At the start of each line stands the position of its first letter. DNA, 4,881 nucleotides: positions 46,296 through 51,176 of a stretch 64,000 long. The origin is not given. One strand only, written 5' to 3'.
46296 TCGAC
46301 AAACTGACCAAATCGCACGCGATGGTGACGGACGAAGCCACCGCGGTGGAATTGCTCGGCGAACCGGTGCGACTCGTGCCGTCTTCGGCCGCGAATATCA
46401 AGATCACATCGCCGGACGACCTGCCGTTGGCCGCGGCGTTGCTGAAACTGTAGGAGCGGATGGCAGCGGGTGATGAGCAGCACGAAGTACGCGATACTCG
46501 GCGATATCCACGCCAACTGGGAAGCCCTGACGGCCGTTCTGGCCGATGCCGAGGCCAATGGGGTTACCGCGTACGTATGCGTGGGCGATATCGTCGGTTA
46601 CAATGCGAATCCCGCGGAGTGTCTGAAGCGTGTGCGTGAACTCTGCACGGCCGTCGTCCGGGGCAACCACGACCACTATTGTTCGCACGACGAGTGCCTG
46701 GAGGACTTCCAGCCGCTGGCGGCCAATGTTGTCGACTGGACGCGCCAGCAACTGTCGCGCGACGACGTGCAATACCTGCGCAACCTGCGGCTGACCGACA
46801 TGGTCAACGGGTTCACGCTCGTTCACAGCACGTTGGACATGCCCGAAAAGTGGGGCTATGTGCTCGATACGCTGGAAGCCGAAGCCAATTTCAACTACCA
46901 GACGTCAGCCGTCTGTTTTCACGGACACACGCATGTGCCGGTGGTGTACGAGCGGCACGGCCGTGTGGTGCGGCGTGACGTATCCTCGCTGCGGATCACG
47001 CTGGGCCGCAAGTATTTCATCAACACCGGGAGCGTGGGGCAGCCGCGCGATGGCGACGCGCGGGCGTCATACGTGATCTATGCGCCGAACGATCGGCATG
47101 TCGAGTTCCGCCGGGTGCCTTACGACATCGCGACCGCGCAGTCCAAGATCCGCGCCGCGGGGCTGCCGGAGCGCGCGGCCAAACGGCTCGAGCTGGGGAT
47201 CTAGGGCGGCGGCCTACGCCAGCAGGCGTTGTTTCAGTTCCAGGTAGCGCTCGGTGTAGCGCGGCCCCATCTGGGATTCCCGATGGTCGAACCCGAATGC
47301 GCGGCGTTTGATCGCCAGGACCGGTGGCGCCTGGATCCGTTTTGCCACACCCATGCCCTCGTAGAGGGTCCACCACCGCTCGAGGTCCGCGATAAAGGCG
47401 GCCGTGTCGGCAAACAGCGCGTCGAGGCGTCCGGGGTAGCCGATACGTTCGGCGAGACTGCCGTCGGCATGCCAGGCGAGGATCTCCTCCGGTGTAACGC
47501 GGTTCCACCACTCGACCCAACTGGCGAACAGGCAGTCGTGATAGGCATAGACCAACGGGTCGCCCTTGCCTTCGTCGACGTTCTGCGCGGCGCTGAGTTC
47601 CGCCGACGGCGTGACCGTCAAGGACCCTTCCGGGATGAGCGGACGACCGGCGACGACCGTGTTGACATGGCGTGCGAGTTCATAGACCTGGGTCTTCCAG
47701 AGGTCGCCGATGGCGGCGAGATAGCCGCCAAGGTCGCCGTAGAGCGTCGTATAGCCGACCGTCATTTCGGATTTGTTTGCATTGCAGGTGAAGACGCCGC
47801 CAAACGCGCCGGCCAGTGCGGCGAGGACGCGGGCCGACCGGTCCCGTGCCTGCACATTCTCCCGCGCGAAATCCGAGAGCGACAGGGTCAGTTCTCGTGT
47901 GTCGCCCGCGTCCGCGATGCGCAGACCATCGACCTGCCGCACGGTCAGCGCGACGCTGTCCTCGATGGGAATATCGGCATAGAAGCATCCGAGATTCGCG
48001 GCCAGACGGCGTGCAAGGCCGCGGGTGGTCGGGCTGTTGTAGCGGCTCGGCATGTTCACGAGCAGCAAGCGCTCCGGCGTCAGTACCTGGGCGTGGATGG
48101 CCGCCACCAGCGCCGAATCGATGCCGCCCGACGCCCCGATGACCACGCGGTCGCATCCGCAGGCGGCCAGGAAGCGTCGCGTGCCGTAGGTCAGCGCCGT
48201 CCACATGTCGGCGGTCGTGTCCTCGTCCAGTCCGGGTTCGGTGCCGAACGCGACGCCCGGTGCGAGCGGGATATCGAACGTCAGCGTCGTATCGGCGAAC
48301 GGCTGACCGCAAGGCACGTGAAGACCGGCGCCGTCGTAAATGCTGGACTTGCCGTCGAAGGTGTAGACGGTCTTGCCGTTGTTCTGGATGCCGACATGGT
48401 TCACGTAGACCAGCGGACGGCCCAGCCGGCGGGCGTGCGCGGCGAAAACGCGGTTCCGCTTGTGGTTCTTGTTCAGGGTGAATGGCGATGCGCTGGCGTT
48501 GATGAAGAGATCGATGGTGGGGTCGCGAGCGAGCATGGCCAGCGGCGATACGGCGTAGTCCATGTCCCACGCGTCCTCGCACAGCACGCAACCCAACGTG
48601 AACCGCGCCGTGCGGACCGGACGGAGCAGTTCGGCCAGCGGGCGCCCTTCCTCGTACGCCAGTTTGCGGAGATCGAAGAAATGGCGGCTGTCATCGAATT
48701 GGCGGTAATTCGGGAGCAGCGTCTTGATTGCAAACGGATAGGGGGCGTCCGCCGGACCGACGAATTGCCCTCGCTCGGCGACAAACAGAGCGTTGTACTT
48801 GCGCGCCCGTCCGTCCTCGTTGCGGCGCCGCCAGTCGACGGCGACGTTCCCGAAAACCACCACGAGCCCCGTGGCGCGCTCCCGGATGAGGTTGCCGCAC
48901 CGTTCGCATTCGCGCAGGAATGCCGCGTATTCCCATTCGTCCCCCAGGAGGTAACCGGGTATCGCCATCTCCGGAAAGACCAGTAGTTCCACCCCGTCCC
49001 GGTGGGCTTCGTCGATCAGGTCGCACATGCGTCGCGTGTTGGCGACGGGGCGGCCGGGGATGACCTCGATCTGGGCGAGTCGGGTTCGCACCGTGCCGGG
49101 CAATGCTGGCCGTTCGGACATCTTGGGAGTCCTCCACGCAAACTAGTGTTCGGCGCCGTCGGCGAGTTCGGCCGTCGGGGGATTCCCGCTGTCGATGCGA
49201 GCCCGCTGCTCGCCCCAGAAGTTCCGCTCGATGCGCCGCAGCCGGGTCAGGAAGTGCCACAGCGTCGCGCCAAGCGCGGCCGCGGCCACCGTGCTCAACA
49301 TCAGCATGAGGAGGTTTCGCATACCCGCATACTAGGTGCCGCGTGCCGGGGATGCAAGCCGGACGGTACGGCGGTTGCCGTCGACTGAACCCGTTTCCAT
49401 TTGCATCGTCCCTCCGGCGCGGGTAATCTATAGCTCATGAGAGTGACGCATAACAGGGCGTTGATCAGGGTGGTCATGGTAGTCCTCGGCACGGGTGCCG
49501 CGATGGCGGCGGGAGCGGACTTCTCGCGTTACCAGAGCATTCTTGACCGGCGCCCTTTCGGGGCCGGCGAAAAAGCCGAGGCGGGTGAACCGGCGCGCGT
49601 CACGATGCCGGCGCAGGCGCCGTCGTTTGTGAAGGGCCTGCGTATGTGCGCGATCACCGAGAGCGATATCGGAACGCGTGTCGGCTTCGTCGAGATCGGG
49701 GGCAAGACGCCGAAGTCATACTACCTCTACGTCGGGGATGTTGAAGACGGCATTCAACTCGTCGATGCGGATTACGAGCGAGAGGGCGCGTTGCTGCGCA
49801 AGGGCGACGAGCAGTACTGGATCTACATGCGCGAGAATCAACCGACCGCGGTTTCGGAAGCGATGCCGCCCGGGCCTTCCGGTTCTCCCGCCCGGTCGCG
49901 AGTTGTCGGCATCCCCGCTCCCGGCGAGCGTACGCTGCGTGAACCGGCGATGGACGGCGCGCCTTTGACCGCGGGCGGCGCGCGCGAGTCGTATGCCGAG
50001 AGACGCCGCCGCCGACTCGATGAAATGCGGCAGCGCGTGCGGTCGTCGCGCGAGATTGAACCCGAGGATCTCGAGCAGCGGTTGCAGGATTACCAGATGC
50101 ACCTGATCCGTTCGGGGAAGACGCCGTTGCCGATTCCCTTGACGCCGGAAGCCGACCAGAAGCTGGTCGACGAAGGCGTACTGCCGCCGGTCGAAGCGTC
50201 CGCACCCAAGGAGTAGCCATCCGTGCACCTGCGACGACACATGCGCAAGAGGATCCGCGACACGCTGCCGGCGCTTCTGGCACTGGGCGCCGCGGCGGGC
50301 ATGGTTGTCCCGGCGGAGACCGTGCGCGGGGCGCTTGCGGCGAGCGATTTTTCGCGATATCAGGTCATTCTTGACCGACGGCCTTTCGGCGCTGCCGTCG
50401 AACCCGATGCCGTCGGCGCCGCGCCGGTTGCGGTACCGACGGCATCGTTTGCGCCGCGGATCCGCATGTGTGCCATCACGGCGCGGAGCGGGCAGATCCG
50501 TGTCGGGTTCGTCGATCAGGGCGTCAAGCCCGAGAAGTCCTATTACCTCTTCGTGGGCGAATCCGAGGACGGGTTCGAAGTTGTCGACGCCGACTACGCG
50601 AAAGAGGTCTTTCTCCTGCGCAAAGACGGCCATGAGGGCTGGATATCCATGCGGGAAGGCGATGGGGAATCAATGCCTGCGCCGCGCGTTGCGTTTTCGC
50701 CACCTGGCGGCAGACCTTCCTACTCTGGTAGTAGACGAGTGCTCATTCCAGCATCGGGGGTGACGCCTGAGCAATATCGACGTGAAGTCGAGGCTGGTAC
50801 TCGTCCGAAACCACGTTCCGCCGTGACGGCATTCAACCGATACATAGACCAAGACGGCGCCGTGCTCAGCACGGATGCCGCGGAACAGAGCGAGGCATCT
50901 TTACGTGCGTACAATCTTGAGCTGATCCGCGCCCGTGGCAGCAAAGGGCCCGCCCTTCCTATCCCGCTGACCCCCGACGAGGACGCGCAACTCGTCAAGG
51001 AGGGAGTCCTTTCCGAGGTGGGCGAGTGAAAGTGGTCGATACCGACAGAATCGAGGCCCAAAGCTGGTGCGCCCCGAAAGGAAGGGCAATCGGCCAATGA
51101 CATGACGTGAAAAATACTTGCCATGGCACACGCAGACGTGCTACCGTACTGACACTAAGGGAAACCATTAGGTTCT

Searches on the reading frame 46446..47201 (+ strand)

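Call 19: search_protein_families(library=pfam, proteins=[window:46446-47201:+], max_evalue=0.001)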
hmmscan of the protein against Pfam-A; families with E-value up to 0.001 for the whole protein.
window:46446-47201:+ (252 aa): 2 families
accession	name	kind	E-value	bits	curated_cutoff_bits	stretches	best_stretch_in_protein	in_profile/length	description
PF12850.12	Metallophos_2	-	7.8e-17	62.1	27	1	15-212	3-149/154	Calcineurin-like phosphoesterase superfamily domain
PF00149.33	Metallophos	-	1.4e-13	52.1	21.5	1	14-164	2-190/191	Calcineurin-like phosphoesterase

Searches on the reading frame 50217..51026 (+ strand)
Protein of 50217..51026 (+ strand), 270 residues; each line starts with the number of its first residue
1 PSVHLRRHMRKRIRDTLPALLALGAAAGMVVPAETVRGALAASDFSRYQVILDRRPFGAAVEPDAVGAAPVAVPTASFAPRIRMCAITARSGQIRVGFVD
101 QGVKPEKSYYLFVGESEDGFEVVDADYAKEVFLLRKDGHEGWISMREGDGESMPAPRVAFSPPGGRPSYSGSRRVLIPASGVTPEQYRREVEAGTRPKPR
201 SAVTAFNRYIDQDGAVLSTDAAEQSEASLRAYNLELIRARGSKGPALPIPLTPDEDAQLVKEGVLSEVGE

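Call 20: search_protein_families(library=pfam, proteins=[window:50217-51026:+], max_evalue=0.01)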
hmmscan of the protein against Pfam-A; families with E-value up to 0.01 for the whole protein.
window:50217-51026:+ (270 aa): 0 families

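Call 89: search_solved_structures(query=window:50223-51026:+, max_evalue=10, show_alignments=2)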
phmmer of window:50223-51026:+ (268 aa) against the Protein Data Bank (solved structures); distinct sequences matched with E-value up to 10: 0.
